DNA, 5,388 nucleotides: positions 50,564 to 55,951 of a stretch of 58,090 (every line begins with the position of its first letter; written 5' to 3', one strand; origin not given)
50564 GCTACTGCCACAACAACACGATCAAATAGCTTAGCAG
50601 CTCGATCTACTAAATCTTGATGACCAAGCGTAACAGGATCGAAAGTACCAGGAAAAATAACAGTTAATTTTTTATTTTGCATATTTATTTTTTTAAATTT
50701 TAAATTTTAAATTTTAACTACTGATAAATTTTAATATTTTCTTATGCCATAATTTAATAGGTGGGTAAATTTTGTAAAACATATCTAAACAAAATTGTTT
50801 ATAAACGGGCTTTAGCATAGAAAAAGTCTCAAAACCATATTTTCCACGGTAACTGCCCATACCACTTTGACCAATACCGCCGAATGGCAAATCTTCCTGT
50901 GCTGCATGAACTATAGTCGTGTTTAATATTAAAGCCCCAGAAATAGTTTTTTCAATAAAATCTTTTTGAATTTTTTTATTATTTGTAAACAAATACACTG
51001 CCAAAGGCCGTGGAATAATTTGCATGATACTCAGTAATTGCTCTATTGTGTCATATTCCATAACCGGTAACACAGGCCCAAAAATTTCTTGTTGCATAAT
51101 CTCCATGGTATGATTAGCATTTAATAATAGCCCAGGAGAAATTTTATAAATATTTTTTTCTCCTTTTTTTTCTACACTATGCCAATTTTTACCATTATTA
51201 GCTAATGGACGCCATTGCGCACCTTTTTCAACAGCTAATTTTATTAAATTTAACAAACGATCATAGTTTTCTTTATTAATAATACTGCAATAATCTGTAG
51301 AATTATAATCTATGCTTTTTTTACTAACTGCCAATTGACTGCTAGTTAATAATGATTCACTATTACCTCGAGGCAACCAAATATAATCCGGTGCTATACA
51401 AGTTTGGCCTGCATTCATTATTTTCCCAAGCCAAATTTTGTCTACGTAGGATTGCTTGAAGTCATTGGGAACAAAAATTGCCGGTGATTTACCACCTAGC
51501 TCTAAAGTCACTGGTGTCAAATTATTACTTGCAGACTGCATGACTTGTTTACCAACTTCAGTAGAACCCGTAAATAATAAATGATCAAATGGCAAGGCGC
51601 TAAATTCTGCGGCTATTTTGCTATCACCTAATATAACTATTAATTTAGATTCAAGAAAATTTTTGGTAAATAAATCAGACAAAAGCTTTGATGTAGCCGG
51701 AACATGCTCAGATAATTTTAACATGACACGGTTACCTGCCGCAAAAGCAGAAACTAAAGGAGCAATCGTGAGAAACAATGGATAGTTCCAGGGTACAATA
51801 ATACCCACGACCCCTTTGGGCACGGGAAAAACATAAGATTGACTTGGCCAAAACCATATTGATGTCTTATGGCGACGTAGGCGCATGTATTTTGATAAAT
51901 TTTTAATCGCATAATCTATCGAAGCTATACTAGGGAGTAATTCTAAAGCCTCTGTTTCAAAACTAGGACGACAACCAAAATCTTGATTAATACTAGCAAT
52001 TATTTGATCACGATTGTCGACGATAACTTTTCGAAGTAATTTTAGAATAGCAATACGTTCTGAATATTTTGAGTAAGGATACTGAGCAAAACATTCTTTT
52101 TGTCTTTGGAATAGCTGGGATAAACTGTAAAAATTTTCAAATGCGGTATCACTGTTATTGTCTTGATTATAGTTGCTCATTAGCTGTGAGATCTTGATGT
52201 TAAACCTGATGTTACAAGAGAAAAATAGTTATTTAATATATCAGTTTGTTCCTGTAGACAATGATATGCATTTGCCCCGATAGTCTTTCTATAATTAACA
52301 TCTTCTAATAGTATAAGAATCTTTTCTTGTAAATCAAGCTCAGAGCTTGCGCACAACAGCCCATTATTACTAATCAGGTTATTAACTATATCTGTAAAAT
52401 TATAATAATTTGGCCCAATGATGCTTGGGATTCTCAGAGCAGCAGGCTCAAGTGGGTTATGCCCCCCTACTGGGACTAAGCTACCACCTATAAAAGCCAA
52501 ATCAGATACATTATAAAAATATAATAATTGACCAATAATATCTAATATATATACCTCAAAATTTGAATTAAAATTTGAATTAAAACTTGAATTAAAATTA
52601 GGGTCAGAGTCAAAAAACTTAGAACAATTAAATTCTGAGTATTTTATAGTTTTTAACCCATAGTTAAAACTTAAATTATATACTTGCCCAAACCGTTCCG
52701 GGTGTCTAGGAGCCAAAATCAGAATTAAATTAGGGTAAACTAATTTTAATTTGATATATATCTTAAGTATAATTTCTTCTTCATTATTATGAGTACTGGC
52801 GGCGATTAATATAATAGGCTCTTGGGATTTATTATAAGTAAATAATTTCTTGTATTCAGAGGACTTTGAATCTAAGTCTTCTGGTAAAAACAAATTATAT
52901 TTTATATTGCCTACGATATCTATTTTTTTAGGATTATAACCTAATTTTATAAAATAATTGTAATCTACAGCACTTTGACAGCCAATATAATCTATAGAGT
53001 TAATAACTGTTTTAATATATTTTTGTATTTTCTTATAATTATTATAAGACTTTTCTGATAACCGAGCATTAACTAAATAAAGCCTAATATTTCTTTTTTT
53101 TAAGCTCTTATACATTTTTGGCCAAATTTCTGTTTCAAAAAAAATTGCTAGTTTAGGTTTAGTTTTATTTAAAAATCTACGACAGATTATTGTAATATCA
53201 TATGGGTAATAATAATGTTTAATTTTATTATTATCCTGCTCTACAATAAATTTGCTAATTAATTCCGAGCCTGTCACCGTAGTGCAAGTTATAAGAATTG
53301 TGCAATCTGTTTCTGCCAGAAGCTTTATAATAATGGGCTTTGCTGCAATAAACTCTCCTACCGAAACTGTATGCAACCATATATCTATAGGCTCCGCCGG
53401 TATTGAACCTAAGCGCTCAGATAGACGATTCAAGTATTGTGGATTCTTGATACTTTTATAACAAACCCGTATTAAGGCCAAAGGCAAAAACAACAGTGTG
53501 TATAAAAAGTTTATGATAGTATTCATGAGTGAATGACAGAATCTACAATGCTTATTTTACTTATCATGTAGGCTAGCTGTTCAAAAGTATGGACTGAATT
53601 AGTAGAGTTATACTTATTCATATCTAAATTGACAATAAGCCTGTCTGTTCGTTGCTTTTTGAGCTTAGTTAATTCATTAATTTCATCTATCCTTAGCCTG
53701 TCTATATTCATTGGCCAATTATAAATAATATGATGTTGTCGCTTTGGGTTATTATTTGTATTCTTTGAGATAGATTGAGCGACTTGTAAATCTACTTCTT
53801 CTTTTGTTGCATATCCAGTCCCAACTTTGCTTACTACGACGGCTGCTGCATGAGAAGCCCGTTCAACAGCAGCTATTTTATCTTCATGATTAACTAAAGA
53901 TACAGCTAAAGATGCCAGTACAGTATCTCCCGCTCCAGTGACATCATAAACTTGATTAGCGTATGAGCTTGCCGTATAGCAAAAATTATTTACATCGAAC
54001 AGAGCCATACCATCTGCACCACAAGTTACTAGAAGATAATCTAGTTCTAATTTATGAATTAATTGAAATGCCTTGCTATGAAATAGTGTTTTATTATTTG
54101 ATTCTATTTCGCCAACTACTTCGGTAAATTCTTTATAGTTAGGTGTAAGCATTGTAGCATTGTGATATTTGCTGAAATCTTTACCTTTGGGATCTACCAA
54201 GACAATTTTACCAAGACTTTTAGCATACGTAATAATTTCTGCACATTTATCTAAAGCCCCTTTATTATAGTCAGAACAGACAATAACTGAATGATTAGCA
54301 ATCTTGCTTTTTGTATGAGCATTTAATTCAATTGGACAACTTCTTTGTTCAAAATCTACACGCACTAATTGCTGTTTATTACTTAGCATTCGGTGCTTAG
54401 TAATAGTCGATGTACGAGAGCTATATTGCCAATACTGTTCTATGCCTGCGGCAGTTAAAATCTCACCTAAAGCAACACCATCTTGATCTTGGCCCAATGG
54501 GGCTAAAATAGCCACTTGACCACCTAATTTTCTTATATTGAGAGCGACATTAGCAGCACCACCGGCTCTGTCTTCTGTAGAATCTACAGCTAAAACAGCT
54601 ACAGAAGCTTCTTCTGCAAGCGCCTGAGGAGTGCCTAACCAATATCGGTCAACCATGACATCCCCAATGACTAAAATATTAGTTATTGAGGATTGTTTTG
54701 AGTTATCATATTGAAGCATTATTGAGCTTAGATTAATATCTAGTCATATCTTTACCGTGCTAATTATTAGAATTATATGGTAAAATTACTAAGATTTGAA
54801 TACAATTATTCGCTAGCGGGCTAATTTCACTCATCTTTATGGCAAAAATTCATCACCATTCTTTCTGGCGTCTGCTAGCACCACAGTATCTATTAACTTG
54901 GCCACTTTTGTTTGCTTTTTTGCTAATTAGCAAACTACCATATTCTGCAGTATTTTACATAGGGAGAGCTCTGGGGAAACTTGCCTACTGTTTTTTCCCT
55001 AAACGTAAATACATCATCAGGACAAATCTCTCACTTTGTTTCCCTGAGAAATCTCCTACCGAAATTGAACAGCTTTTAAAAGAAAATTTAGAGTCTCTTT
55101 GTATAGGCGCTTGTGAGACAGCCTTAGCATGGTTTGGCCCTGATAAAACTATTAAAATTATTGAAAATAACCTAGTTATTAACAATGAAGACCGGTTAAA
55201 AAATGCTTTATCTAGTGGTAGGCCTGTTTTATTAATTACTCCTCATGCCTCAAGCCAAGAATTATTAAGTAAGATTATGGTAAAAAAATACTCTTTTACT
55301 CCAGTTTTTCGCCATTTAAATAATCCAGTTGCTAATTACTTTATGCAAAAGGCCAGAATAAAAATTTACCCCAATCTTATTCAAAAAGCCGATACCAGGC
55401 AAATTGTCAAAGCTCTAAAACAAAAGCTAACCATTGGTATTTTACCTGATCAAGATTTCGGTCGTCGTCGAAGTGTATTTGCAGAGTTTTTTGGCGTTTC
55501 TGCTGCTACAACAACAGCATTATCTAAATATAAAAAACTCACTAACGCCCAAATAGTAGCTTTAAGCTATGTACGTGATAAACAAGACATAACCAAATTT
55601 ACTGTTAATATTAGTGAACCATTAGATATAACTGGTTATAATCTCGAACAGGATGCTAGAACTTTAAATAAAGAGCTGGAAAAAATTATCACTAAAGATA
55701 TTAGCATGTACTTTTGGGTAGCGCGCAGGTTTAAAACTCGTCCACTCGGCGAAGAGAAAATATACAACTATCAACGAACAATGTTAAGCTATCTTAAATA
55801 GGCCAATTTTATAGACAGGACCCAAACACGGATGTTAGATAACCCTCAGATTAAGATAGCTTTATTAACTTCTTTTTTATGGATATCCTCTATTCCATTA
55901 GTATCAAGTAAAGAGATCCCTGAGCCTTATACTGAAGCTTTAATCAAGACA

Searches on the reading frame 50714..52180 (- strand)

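Call 57: search_protein_families(library=pfam, proteins=[window:50714-52180:-], max_evalue=0.00001)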
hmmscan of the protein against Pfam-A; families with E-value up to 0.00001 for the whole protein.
window:50714-52180:- (488 aa): 1 family
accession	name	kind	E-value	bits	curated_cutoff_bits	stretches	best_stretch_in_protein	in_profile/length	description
PF00171.27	Aldedh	-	1.7e-76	258.1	23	1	27-457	38-459/461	Aldehyde dehydrogenase family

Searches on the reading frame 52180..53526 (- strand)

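Call 57: search_protein_families(library=pfam, proteins=[window:52180-53526:-], max_evalue=0.00001)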
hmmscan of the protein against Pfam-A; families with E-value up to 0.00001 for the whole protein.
window:52180-53526:- (448 aa): 1 family
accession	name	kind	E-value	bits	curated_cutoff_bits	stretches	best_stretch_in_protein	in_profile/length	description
PF04413.22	Glycos_transf_N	-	6.6e-54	182.6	23.9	1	34-211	2-178/179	3-Deoxy-D-manno-octulosonic-acid transferase (kdotransferase)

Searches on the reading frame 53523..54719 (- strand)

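Call 57: search_protein_families(library=pfam, proteins=[window:53523-54719:-], max_evalue=0.00001)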
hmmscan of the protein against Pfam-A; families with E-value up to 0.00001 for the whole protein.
window:53523-54719:- (398 aa): 2 families
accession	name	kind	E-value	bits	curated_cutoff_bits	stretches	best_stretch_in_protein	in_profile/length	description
PF00294.29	PfkB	-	2.3e-36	126.1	25.8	1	13-304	2-298/302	pfkB family carbohydrate kinase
PF08543.17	Phos_pyr_kin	-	2.7e-06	27.4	27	1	186-290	118-226/246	Phosphomethylpyrimidine kinase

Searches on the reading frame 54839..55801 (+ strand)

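Call 57: search_protein_families(library=pfam, proteins=[window:54839-55801:+], max_evalue=0.00001)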
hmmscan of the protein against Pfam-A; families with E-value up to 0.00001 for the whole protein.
window:54839-55801:+ (320 aa): 1 family
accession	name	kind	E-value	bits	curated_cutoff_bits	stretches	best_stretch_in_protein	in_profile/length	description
PF03279.18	Lip_A_acyltrans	-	5e-59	200.3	22.3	1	10-300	6-295/295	Bacterial lipid A biosynthesis acyltransferase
